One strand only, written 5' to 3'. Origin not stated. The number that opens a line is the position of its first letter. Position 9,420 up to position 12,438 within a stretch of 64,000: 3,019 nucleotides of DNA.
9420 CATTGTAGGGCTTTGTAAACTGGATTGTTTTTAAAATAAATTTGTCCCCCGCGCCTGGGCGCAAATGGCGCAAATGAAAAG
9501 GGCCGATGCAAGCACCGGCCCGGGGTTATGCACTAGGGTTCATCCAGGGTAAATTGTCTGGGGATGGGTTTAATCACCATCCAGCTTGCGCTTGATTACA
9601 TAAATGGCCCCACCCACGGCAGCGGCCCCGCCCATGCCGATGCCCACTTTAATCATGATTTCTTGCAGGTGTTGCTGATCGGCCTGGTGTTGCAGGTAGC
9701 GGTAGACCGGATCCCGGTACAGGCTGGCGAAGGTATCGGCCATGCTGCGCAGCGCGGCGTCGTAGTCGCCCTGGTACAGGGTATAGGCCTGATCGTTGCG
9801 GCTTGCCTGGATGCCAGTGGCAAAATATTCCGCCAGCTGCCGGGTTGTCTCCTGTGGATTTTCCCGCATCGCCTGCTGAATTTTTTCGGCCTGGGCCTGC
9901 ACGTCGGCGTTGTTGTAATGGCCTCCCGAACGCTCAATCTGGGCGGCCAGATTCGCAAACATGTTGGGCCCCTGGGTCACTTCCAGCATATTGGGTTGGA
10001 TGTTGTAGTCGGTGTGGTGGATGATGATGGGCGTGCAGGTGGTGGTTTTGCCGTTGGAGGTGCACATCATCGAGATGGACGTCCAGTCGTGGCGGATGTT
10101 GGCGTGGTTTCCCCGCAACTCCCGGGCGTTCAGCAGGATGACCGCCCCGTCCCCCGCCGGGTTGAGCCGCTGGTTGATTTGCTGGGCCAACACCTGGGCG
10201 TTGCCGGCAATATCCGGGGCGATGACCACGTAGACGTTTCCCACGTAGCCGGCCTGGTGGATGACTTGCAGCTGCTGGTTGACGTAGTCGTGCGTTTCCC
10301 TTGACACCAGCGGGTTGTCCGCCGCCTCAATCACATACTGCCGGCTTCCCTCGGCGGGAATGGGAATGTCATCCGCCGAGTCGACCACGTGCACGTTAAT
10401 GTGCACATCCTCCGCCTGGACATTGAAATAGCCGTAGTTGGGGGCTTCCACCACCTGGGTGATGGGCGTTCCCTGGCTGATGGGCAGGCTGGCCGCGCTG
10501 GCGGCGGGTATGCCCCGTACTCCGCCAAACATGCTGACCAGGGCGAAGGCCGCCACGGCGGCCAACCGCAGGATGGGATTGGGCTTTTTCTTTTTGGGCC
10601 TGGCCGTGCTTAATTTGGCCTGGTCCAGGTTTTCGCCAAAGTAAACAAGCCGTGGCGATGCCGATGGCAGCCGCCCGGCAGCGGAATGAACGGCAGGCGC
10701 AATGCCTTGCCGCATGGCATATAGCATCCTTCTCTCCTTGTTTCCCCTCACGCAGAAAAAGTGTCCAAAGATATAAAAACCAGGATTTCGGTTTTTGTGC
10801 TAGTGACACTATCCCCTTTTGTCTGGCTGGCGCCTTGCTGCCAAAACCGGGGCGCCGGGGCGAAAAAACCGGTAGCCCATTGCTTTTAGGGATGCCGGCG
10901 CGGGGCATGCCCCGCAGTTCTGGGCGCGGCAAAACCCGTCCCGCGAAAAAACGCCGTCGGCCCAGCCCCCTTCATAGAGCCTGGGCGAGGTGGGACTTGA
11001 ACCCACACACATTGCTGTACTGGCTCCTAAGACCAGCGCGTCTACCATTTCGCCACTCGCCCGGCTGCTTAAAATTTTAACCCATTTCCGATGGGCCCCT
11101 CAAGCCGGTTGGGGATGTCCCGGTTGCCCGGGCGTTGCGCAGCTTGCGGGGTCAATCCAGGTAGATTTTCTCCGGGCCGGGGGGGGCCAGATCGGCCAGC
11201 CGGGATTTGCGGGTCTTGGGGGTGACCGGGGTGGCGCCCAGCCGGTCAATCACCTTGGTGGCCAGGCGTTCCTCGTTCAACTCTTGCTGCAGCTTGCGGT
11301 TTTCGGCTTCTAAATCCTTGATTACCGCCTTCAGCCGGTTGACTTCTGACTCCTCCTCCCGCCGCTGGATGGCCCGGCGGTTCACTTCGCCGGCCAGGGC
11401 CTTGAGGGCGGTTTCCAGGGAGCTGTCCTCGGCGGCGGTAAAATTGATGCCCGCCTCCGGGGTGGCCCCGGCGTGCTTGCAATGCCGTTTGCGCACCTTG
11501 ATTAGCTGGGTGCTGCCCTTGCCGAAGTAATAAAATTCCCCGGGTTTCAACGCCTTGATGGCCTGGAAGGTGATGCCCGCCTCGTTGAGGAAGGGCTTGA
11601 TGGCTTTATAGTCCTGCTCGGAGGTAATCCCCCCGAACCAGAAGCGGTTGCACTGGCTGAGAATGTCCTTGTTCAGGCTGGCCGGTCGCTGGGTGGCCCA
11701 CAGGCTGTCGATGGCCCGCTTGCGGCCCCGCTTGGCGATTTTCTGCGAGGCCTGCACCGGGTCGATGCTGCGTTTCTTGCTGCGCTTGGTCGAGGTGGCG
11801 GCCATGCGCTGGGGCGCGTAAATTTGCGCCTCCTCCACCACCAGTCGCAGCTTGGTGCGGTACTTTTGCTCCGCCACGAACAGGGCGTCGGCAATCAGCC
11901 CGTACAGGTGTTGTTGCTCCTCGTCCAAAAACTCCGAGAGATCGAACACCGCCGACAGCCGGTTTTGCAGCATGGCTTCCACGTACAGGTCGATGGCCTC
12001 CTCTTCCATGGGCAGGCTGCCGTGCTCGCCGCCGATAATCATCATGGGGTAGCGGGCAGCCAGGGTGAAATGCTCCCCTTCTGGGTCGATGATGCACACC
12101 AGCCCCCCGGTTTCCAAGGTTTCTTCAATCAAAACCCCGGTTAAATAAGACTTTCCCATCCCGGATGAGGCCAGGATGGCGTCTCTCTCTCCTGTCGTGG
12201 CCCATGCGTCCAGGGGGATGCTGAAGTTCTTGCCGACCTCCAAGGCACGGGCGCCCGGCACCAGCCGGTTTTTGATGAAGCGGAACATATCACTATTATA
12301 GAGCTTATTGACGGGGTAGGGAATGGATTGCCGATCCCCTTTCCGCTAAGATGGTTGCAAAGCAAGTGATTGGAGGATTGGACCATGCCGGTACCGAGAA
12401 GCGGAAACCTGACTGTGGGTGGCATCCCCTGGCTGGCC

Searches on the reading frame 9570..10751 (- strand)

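Call 3: search_protein_families(library=pfam, proteins=[window:9570-10751:-], max_evalue=1)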
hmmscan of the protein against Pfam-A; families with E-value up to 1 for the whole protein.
window:9570-10751:- (393 aa): 0 families

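Call 45: search_protein_families(library=ncbifam, proteins=[window:9570-10748:-], max_evalue=0.1)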
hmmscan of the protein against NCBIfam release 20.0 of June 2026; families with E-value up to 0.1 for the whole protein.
window:9570-10748:- (392 aa): 2 families
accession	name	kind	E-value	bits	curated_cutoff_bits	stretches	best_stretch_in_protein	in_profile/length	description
TIGR03065.1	srtB_sig_QVPTGV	subfamily_domain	0.023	14.4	21.35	1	376-388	19-31/32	QVPTGV class sortase B protein-sorting domain-containing protein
NF003359.0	PRK04424.1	equivalog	0.074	12.6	183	0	285-320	9-44/190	transcription factor FapR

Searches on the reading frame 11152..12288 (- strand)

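Call 17: search_protein_families(library=pfam, proteins=[window:11152-12288:-], max_evalue=0.001)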
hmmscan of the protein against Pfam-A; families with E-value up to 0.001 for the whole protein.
window:11152-12288:- (378 aa): 1 family
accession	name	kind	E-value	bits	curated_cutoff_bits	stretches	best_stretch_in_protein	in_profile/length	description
PF01935.23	DUF87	-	2.4e-13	51.1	23.2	1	22-209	12-186/220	Helicase HerA, central domain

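Call 45: search_protein_families(library=ncbifam, proteins=[window:11152-12285:-], max_evalue=0.1)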
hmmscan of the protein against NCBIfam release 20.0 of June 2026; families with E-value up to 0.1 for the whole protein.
window:11152-12285:- (377 aa): 8 families
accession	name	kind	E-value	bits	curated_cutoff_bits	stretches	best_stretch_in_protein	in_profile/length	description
NF042943.1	HerA_antiphage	equivalog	4.5e-11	42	800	1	128-256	417-539/566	anti-phage-associated helicase HerA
NF040819.1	helicase_HerA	equivalog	1.4e-10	40.3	970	2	146-214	404-461/561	DNA double-strand break repair helicase HerA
NF042944.1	HerA_antiphage_2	equivalog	1.5e-10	40.5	850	1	145-255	428-531/576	anti-phage-associated helicase HerA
NF040937.1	HerA_Thermprot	equivalog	1.8e-06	26.6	800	2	178-213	372-407/487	DNA double-strand break repair helicase HerA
NF045975.1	VirB4_plasma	equivalog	4.5e-05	21.4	590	1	37-84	520-567/894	Mbov_0397 family ICE element conjugal transfer ATPase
NF033849.1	ser_rich_anae_1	subfamily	0.0043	14.4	650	1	141-229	1014-1099/1163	serine-rich protein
TIGR02746.1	TraC-F-type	equivalog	0.046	11.6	567.05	1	36-67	434-465/800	type IV secretion system protein TraC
NF045971.1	conju_CD1110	equivalog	0.058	11.6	325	1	36-82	419-466/752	VirB4-like conjugal transfer ATPase, CD1110 family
